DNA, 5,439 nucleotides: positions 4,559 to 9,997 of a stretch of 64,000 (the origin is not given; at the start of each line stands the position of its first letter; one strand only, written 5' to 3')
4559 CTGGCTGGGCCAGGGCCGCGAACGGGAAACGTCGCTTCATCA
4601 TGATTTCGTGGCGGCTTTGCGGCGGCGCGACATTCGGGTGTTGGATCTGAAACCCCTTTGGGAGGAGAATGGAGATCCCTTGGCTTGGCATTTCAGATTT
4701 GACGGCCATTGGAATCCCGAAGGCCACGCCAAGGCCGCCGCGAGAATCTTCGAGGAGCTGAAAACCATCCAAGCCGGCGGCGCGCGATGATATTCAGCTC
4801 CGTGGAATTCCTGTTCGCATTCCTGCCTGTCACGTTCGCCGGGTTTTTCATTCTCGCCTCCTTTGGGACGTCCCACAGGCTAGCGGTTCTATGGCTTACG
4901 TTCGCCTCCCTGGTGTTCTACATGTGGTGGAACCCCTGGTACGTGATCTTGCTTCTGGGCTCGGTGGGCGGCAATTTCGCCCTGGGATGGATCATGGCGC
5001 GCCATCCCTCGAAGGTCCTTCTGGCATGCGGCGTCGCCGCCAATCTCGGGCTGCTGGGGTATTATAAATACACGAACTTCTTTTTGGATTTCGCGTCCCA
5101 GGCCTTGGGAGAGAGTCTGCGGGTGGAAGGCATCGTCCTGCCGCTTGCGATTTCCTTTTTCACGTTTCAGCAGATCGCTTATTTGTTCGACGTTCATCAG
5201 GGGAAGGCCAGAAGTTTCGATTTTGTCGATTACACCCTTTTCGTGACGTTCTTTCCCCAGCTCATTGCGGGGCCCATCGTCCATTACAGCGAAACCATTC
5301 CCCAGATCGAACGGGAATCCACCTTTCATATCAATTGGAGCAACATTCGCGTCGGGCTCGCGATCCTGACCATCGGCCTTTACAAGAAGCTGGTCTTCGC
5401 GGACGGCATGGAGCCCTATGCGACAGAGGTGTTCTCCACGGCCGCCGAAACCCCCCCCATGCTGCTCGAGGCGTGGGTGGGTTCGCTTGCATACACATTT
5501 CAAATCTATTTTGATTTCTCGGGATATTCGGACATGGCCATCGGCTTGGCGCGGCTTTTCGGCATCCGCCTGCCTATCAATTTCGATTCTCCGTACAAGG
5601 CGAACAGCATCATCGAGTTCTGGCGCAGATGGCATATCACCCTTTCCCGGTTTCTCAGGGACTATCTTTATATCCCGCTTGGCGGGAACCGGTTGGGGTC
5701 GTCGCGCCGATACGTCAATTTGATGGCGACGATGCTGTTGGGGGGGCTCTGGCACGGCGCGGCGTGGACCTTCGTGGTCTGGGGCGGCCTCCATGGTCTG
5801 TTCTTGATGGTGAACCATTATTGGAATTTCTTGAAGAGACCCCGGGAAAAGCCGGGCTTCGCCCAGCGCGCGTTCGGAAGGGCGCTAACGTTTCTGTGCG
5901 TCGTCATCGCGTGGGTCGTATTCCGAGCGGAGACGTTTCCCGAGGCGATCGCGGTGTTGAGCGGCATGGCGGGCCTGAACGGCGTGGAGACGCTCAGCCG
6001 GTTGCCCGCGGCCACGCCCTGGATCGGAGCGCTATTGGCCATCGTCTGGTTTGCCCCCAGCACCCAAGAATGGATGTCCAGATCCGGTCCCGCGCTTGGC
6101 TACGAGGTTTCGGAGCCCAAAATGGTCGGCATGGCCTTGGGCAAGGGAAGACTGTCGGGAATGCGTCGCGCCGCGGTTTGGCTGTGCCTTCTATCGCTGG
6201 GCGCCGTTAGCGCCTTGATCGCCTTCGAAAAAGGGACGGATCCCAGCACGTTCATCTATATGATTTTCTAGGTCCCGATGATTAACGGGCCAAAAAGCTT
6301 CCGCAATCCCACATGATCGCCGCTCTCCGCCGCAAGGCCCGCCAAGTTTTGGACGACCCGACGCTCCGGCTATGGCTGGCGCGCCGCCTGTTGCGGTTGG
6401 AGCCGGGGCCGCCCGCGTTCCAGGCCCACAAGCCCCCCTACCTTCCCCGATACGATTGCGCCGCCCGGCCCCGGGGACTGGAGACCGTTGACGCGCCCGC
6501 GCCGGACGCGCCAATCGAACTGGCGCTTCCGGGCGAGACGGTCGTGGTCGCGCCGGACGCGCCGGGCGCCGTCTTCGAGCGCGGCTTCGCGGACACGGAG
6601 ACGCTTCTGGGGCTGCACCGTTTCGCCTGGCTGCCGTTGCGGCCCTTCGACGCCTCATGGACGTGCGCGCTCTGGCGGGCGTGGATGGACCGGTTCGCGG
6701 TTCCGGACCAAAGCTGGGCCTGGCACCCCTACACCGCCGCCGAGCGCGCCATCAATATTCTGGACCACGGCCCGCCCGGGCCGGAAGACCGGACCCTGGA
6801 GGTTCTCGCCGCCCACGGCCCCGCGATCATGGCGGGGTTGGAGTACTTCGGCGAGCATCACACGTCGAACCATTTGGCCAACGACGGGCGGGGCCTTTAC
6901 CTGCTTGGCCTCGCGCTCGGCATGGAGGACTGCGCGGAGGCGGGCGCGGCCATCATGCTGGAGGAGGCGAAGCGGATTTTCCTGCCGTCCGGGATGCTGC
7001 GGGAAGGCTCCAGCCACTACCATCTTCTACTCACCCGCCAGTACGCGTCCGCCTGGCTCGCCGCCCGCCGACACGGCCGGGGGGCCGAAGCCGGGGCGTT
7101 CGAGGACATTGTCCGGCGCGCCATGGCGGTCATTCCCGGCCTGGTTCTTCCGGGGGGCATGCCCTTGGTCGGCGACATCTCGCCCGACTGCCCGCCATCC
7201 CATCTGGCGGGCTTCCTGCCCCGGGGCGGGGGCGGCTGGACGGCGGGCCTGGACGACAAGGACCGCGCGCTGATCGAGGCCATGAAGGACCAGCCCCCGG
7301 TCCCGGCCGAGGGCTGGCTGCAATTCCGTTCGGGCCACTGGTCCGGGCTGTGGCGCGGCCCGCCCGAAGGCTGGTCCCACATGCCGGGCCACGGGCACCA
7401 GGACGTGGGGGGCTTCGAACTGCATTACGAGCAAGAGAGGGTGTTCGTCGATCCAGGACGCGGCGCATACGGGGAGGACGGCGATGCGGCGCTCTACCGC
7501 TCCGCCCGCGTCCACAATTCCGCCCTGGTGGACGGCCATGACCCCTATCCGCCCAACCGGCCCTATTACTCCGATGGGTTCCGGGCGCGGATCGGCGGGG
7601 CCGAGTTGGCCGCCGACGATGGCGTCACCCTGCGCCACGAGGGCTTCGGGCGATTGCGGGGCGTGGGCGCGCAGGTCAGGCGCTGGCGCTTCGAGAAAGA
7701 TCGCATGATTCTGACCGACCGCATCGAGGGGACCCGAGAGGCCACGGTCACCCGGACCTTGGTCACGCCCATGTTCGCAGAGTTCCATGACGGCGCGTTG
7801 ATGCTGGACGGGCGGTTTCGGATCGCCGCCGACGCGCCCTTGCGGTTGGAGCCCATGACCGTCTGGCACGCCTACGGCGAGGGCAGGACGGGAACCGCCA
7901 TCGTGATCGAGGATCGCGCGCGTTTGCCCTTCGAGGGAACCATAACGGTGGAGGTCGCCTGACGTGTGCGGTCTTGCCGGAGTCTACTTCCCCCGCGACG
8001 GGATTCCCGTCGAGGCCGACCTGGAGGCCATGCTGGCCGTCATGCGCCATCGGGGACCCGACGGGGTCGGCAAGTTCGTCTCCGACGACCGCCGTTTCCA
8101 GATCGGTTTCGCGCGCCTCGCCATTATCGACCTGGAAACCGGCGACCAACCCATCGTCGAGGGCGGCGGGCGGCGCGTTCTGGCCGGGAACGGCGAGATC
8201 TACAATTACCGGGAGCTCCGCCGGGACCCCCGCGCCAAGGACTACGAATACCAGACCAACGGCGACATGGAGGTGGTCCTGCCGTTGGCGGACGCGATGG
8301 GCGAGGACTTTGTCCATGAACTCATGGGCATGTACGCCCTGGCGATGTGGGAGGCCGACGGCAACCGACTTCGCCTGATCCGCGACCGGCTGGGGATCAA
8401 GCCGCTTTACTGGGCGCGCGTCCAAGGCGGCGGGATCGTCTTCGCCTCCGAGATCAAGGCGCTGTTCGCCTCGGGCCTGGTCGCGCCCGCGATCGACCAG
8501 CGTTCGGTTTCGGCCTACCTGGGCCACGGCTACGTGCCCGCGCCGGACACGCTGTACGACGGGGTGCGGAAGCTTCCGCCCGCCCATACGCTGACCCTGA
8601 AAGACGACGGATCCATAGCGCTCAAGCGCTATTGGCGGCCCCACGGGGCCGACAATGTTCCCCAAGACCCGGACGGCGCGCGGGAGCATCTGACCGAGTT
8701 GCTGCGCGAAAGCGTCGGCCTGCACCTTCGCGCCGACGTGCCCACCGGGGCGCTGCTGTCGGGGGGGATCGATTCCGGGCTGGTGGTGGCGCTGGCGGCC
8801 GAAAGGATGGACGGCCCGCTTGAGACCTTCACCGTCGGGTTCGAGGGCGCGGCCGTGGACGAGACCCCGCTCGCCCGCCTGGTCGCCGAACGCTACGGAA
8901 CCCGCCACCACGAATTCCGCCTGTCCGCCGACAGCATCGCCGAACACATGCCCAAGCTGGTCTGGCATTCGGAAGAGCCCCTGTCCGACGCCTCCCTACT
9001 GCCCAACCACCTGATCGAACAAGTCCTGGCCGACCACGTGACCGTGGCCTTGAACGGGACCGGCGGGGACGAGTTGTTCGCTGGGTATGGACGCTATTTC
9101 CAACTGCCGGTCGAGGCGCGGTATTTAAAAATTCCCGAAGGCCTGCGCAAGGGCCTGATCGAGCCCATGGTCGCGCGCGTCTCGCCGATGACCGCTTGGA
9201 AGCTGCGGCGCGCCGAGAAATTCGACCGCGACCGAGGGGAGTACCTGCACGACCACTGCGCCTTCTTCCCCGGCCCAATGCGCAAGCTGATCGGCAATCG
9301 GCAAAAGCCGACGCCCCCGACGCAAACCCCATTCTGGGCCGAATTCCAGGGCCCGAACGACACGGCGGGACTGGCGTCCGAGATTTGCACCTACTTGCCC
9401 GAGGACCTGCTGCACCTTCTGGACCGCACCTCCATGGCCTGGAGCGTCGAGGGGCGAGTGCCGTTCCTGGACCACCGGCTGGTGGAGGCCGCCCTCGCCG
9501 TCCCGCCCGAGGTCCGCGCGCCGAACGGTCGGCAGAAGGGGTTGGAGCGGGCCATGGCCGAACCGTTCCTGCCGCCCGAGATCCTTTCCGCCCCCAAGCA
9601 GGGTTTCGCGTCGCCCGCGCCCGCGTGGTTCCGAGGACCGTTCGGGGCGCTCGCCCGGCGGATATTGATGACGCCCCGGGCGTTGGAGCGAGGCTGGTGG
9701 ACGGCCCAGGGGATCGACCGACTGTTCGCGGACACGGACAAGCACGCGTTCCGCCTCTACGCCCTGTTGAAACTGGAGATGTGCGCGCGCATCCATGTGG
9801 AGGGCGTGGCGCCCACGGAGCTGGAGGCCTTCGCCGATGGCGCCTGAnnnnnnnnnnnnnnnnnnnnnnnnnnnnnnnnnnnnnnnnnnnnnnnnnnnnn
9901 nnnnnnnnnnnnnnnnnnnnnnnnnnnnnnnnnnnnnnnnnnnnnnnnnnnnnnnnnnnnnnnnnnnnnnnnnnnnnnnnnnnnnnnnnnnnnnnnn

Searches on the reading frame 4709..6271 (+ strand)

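Call 87: search_protein_families(library=pfam, max_evalue=0.00001, proteins=[window:4709-6271:+])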
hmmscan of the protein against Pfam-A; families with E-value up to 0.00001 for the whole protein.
window:4709-6271:+ (520 aa): 1 family
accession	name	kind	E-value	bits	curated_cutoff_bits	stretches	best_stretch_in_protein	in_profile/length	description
PF03062.24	MBOAT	-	1.4e-36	126.9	27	1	167-378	76-303/337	MBOAT, membrane-bound O-acyltransferase family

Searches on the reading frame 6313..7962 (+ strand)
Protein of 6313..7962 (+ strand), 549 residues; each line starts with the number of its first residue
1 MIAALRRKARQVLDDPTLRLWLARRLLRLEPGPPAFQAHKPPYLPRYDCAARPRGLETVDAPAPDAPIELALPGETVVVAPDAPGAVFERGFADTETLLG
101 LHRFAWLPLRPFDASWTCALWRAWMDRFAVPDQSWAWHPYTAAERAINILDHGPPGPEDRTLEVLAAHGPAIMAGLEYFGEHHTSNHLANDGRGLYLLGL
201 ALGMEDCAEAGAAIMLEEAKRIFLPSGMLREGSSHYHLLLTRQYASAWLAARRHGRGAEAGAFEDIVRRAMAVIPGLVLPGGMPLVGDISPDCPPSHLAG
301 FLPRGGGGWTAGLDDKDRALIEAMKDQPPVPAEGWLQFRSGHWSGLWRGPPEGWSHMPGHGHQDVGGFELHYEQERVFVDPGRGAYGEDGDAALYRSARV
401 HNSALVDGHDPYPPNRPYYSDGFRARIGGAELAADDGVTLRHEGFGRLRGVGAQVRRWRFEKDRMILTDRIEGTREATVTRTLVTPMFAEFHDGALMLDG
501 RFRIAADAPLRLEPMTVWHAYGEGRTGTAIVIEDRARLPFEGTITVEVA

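Call 87: search_protein_families(library=pfam, max_evalue=0.00001, proteins=[window:6313-7962:+])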
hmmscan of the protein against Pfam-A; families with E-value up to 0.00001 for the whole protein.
window:6313-7962:+ (549 aa): 1 family
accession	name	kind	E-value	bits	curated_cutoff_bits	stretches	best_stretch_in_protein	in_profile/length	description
PF07940.18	Hepar_II_III_C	-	3.8e-14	53.2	24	1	328-480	7-160/237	Heparinase II/III-like, C-terminal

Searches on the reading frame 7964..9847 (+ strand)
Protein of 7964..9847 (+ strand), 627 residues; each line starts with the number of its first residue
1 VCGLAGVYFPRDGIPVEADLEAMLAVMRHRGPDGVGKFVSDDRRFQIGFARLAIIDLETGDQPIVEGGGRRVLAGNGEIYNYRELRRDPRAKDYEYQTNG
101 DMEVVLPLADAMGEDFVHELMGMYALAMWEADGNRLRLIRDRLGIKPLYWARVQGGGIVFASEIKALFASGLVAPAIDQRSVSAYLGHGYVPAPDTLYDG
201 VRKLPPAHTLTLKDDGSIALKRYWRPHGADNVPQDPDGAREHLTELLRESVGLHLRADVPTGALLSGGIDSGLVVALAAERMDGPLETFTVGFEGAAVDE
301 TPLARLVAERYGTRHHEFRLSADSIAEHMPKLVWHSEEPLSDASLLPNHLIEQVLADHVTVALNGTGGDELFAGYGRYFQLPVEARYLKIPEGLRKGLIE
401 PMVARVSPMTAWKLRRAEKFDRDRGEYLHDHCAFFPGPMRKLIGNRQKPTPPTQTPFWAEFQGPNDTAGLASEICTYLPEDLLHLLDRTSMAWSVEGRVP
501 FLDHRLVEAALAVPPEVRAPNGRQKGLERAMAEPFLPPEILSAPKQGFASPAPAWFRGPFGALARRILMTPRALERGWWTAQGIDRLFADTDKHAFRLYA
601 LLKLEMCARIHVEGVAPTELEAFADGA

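Call 87: search_protein_families(library=pfam, max_evalue=0.00001, proteins=[window:7964-9847:+])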
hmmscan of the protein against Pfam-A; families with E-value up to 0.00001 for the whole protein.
window:7964-9847:+ (627 aa): 3 families
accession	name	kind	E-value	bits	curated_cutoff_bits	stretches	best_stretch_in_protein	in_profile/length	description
PF00733.27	Asn_synthase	-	4.9e-86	290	21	1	243-602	2-346/354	Asparagine synthase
PF13537.11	GATase_7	-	2.3e-38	131.4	25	1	50-168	2-122/123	Glutamine amidotransferase domain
PF13522.11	GATase_6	-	2.8e-29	102.2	27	1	38-163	7-130/130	Glutamine amidotransferase domain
